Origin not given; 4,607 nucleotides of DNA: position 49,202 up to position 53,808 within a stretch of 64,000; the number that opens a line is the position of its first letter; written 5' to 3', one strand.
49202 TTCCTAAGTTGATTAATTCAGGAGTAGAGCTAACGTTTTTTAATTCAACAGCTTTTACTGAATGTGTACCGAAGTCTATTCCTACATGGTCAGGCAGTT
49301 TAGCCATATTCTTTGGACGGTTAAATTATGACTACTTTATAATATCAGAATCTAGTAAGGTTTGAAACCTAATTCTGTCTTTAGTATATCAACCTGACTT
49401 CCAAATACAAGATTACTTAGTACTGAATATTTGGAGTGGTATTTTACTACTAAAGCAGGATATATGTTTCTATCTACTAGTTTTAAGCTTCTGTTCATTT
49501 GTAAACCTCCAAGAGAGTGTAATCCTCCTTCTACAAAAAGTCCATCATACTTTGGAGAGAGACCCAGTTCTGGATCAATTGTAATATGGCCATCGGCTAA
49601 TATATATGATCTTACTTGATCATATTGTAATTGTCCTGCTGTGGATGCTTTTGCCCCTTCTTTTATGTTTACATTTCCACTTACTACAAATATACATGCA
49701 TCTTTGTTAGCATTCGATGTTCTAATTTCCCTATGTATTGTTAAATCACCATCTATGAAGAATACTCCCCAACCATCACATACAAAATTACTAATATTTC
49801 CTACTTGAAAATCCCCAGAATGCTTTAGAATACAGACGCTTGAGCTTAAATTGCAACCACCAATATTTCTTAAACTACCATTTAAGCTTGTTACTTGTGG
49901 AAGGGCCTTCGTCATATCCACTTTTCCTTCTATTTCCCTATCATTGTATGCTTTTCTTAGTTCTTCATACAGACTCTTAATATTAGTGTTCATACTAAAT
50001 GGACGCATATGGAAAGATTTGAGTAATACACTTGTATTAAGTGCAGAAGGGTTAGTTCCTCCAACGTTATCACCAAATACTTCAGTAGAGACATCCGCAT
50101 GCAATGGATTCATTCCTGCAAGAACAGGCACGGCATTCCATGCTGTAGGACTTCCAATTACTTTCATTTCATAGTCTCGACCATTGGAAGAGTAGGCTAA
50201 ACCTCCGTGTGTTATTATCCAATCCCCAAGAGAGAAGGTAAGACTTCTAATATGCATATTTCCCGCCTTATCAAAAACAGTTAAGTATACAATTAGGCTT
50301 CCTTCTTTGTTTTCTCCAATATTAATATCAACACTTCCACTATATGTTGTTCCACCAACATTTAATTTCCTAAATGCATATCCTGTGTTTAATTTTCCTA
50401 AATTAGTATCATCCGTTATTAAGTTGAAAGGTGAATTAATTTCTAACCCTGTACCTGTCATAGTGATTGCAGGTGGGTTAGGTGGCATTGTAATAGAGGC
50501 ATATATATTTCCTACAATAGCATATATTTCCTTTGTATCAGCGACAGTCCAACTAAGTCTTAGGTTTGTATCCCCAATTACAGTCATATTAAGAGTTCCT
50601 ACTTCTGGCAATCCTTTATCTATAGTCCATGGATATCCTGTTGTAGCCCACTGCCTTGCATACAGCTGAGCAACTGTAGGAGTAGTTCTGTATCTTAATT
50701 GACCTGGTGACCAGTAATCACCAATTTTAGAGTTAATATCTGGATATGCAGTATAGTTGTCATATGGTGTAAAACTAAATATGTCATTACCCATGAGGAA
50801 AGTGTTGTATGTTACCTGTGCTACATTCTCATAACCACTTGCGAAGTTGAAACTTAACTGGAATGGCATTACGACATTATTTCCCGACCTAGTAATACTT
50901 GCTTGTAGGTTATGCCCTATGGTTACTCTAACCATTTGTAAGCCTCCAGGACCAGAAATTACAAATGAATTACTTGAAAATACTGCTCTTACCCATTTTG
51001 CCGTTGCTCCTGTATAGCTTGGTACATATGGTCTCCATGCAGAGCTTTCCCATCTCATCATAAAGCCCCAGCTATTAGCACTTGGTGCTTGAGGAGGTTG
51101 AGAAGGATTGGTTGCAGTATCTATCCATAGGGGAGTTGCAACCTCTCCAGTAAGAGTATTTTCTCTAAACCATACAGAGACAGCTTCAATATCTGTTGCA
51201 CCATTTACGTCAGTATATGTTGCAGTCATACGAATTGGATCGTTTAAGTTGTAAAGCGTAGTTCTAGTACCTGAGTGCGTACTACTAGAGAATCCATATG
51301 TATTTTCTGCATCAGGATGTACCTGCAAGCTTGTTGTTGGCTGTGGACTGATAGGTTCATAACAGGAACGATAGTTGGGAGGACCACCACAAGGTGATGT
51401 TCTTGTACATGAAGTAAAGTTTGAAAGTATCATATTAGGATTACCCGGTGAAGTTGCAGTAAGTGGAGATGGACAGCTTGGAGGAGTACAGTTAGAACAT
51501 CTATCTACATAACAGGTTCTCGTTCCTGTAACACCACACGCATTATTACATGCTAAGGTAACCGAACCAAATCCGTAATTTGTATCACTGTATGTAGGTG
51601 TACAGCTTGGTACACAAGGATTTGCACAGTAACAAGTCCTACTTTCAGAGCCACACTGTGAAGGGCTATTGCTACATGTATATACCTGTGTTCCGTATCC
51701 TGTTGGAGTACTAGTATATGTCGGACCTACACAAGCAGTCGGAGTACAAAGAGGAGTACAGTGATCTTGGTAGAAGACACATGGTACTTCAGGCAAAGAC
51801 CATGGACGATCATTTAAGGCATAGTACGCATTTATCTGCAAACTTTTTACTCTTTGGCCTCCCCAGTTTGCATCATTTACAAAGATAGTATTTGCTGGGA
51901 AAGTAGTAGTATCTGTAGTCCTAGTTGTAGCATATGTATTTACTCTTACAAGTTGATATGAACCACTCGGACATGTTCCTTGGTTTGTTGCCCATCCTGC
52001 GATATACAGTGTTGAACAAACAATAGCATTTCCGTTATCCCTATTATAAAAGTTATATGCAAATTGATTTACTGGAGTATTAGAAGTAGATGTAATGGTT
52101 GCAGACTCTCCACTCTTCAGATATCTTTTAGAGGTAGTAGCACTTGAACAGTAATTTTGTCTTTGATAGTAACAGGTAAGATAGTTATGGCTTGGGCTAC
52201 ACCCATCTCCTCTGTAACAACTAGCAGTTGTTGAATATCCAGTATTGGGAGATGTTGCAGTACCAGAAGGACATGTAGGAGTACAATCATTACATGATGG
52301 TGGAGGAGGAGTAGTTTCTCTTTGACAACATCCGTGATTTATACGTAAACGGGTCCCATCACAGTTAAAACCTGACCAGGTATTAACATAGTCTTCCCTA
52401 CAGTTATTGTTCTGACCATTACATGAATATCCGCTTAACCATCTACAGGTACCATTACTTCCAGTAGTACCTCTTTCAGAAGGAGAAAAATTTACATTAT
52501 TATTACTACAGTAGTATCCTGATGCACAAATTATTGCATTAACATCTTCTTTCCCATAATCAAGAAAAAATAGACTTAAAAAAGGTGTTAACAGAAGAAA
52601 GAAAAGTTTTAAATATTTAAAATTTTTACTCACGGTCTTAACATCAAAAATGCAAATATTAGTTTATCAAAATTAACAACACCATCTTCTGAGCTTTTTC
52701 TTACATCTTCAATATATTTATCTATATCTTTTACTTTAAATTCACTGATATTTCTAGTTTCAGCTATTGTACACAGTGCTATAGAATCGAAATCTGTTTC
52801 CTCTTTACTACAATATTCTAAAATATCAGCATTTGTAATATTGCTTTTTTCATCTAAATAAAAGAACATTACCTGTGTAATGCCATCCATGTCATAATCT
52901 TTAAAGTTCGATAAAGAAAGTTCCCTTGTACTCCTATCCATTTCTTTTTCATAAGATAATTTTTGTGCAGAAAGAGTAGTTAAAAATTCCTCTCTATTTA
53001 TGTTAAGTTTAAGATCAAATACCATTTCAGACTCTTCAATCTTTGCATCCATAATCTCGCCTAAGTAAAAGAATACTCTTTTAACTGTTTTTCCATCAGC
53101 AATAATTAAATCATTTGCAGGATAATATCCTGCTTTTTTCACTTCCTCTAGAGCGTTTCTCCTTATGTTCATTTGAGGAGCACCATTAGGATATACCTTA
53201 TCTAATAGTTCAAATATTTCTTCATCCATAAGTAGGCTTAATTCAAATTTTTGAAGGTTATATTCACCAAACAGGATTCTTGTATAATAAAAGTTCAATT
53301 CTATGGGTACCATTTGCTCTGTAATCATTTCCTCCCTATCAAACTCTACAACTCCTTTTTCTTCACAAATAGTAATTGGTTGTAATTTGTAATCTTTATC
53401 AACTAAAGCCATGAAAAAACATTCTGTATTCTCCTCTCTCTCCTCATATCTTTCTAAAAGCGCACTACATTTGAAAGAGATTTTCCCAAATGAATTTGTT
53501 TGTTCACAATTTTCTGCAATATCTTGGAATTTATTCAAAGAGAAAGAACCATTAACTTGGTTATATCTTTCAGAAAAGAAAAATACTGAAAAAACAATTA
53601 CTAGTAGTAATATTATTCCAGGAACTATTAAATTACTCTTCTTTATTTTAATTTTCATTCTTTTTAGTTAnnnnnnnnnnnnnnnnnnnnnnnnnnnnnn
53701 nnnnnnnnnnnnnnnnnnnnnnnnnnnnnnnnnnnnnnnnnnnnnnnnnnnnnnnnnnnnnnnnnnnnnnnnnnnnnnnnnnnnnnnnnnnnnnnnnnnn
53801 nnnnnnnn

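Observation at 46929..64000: Pilus locus of about 17 kb embedding two giant Cys-rich secreted paralogs, each preceded by a membrane-anchored hypothetical gene, and a CheY-like receiver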

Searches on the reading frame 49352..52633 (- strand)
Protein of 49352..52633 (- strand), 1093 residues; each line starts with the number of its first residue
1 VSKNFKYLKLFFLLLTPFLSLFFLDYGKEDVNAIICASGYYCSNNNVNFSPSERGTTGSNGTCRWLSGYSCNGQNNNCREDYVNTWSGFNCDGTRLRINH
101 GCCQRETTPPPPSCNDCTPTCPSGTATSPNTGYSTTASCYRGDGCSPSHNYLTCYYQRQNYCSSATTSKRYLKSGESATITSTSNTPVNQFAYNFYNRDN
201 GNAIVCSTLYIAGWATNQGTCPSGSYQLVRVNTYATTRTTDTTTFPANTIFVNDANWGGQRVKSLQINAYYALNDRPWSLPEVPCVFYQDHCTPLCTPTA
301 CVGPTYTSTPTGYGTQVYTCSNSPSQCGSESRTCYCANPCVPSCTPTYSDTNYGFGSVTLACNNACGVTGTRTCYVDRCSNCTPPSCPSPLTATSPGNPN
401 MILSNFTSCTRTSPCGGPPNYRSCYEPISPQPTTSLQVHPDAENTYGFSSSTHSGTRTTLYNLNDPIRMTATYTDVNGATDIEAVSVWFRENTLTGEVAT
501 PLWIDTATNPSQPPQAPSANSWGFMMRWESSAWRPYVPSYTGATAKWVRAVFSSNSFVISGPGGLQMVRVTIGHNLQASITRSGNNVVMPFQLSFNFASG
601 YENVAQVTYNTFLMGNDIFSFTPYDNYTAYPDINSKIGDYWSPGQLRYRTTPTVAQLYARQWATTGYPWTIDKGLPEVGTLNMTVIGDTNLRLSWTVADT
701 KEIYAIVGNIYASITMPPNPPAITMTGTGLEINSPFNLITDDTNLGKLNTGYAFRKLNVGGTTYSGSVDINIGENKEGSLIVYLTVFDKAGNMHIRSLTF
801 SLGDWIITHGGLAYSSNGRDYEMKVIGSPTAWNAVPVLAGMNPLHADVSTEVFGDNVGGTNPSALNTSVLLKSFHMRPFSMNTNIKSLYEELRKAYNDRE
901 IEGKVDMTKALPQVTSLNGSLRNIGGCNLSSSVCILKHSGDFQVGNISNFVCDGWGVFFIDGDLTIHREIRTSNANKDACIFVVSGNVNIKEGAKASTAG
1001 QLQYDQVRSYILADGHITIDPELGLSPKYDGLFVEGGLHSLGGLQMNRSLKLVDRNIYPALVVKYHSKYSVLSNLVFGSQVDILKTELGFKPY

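Call 4: search_protein_families(library=pfam, max_evalue=0.01, proteins=[window:49352-52633:-])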
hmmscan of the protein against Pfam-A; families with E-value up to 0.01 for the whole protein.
window:49352-52633:- (1093 aa): 0 families

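Call 10: search_protein_families(library=ncbifam, max_evalue=0.1, proteins=[window:49352-52633:-])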
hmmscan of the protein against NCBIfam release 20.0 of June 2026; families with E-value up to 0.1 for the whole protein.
window:49352-52633:- (1093 aa): 0 families

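Call 49: search_protein_families(library=pfam, alignment_id=A5, max_evalue=0.001)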
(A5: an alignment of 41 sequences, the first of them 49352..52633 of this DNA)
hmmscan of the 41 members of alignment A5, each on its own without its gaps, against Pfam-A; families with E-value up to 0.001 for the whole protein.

A. member 1, window:49352-52633:- (1093 aa): 0 families

B. families by the number of members that match (of 41 scanned): 13 families
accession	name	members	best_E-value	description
PF21722.4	Gly_rich_2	4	4.1e-17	Glycine-rich domain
PF09479.16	Flg_new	3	1.1e-06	Listeria-Bacteroides repeat domain (List_Bact_rpt)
PF13385.13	Laminin_G_3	2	1.3e-21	Concanavalin A-like lectin/glucanases superfamily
PF00092.34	VWA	2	4.7e-15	von Willebrand factor type A domain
PF13519.12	VWA_2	2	1.9e-11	von Willebrand factor type A domain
PF00354.24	Pentaxin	1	4.5e-21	Pentaxin family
PF10102.14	DUF2341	1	5.2e-16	Domain of unknown function (DUF2341)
PF00754.31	F5_F8_type_C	1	1.1e-14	F5/8 type C domain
PF22633.2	F5_F8_type_C_2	1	7.1e-14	NedA-like, galactose-binding domain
PF25788.1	Ig_Rha78A_N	1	5e-11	Rha78A-like, N-terminal immunoglobulin domain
PF18998.6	Flg_new_2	1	5.9e-06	Divergent InlB B-repeat domain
PF14099.13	Polysacc_lyase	1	1.8e-05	Polysaccharide lyase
PF23981.1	DUF7305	1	0.00071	Domain of unknown function (DUF7305)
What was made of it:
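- On PilY1 / Neisseria PilC (PF05567): N-terminal module diversity (call 49).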

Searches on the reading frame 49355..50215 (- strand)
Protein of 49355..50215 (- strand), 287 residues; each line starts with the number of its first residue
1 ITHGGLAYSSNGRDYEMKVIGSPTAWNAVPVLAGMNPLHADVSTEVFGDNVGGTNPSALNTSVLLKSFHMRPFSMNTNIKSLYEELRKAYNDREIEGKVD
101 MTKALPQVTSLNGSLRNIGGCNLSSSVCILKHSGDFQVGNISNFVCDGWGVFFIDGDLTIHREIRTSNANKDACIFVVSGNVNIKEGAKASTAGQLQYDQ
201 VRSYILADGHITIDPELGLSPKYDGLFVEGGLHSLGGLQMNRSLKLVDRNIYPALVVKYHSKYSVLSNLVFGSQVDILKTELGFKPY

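Call 51: search_protein_families(library=pfam, max_evalue=5, proteins=[window:49355-50215:-])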
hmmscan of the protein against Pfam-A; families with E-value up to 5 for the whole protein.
window:49355-50215:- (287 aa): 1 family
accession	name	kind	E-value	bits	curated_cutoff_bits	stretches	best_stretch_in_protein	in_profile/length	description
PF23981.1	DUF7305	-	0.028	14.8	27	1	148-212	47-106/185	Domain of unknown function (DUF7305)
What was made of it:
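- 49352..52633 (-): Large protein B (1093 aa, GTG start): signal peptide; 'CSGTD-type' head 34-104; Pro linker; Cys modules at 113-155, 288-335, ~336-375 and 379-425 with a beta-rich insert at ~160-285; then the same core and tail as protein A (426-1093). Weak DUF7305 match in the solenoid (E 0.028, call 51).
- Closest known: DUF3494 / IBP-1 ice-binding fold, and Pfam DUF7305. Same: DUF7305 gives weak sequence hits at E 0.028 and 7e-4 (calls 49, 51).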

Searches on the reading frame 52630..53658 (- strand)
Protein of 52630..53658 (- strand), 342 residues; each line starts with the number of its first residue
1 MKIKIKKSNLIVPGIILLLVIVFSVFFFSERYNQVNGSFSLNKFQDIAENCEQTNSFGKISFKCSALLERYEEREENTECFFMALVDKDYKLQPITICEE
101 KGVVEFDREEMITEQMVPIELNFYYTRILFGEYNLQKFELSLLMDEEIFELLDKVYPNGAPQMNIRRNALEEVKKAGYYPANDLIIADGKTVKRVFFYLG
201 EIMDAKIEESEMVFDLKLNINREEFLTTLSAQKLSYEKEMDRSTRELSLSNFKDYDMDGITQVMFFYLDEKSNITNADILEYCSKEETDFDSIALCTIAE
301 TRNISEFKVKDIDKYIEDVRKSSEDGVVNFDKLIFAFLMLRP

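Call 4: search_protein_families(library=pfam, max_evalue=0.01, proteins=[window:52630-53658:-])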
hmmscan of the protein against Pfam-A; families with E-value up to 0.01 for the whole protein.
window:52630-53658:- (342 aa): 0 families

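Call 10: search_protein_families(library=ncbifam, max_evalue=0.1, proteins=[window:52630-53658:-])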
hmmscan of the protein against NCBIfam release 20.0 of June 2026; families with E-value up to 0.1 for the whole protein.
window:52630-53658:- (342 aa): 0 families

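Call 63: search_solved_structures(query=A6, max_evalue=1)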
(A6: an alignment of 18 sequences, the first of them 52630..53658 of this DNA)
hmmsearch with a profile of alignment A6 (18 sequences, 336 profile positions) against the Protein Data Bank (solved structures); distinct sequences matched with E-value up to 1: 0.

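Call 72: search_protein_families(library=pfam, alignment_id=A6, max_evalue=0.05)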
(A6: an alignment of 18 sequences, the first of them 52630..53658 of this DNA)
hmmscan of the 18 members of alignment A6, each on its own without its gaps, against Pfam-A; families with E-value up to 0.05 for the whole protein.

A. member 1, window:52630-53658:- (342 aa): 0 families

B. families by the number of members that match (of 18 scanned): 2 families
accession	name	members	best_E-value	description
PF05767.17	Pox_A14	1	0.0053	Poxvirus virion envelope protein A14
PF19970.4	VMAP-M9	1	0.014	vWA-MoxR associated protein middle region (VMAP-M) 9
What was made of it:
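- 52630..53658 (-): Accessory protein, 'hyp342' family: N-terminal membrane anchor plus a ~300-aa ectodomain with 5 invariant and 1 near-invariant Cys. Its stop overlaps the start of the 1093-aa gene by 4 nt. No Pfam or PDB hit (calls 63, 72).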

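Call 85: find_homologous_proteins(query=A6, max_evalue=0.001)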
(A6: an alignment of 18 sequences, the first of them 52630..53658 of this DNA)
Query A6 (18 sequences) (342 aa, profile of the alignment): 3 proteins with E <= 0.001 among 6845 candidates.
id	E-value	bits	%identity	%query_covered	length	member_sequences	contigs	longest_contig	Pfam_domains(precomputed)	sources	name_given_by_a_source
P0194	5.9e-103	363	20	69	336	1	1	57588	-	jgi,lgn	-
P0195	6.5e-101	356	99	100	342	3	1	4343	-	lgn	-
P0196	2.1e-97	344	90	100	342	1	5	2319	-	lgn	-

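Call 86: find_encoding_contigs(protein=P0196, flank=5000, max_places=5)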
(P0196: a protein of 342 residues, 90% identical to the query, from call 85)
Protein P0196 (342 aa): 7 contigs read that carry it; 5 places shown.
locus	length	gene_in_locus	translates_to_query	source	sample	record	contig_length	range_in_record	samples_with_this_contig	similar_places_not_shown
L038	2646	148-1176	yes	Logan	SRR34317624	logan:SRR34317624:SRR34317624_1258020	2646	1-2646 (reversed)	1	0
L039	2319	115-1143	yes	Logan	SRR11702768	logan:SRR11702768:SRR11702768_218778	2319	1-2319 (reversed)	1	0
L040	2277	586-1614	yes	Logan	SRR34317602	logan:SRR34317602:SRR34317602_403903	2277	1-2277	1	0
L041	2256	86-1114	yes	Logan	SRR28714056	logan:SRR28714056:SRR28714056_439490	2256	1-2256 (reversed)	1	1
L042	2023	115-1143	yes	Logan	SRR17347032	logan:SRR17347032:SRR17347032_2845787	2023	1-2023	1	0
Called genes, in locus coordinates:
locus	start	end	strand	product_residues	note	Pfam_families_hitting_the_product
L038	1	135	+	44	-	?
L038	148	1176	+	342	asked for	-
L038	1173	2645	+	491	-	?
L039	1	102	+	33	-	?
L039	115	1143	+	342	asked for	-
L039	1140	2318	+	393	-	?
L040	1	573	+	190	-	?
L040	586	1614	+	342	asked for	-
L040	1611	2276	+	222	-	?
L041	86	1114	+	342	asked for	-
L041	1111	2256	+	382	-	?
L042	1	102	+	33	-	?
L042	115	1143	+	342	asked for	-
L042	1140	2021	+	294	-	?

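Call 87: find_encoding_contigs(protein=P0195, flank=5000, max_places=3)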
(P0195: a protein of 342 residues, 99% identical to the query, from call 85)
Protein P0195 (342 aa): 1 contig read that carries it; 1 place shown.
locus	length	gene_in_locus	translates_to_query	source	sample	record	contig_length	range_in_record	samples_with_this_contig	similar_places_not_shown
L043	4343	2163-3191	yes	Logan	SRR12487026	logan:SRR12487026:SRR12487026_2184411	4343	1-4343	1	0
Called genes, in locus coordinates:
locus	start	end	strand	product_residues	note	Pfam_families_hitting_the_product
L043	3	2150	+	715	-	?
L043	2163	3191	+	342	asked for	-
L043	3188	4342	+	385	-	?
